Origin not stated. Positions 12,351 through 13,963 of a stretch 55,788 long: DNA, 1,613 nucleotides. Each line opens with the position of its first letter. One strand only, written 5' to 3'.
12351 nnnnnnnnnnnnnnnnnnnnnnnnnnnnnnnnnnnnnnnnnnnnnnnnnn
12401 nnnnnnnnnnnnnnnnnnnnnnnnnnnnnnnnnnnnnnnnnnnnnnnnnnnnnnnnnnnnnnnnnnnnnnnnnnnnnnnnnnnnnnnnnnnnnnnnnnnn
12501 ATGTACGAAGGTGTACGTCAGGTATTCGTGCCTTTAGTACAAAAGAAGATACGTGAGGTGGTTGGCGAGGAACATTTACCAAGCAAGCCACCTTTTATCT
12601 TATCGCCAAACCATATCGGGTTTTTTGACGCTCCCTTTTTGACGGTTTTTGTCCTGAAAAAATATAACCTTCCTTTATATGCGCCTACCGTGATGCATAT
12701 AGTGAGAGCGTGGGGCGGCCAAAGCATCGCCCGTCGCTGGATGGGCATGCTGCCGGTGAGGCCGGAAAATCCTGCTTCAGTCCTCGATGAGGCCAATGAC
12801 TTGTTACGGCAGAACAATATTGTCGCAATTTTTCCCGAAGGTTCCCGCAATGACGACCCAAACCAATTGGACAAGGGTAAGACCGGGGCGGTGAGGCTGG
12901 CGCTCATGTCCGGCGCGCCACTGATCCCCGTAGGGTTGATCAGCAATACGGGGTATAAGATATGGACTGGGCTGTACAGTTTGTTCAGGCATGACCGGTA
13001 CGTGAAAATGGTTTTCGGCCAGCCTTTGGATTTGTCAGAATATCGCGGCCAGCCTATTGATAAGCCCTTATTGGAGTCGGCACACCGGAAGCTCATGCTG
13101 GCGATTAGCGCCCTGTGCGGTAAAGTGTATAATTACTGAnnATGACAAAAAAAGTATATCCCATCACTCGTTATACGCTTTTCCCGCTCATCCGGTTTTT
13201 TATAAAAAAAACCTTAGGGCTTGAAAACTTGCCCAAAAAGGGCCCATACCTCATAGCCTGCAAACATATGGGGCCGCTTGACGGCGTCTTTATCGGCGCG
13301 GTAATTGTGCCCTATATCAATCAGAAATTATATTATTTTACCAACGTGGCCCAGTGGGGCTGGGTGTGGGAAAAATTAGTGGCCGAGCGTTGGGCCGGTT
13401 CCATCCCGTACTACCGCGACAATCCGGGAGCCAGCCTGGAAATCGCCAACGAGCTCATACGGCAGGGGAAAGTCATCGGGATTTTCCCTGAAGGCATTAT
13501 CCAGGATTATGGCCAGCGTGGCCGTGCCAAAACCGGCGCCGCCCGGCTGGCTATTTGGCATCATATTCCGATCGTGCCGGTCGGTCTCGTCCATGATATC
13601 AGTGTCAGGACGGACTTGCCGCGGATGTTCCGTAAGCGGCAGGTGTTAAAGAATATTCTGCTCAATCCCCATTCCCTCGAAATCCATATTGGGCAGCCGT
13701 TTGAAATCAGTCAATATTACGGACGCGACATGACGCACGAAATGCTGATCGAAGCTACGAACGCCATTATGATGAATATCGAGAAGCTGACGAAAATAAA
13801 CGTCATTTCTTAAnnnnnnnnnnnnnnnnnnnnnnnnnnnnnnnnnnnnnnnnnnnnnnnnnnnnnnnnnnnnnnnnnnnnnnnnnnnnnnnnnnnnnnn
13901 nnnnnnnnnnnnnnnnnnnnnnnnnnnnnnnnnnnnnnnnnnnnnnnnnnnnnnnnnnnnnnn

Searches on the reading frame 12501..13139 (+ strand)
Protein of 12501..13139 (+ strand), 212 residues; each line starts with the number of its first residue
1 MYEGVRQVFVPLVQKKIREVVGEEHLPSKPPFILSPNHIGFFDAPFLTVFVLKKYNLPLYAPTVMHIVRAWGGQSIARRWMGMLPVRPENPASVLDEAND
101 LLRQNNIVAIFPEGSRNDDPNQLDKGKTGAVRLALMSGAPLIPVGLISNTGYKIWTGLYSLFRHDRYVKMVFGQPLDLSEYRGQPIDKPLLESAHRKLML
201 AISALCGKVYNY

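Call 66: search_protein_families(library=pfam, proteins=[window:12501-13139:+], max_evalue=0.00001)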
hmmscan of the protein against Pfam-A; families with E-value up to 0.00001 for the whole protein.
window:12501-13139:+ (212 aa): 1 family
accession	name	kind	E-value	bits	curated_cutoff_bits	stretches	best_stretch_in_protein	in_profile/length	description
PF01553.26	Acyltransferase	-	1.5e-18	67.3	23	1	19-145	3-130/132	Acyltransferase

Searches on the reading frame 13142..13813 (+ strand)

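Call 67: search_protein_families(library=pfam, proteins=[window:13142-13813:+], max_evalue=0.00001)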
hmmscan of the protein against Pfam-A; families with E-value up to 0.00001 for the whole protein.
window:13142-13813:+ (223 aa): 1 family
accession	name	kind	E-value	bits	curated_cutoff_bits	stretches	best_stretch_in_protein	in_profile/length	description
PF01553.26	Acyltransferase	-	1.3e-17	64.3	23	1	26-149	6-131/132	Acyltransferase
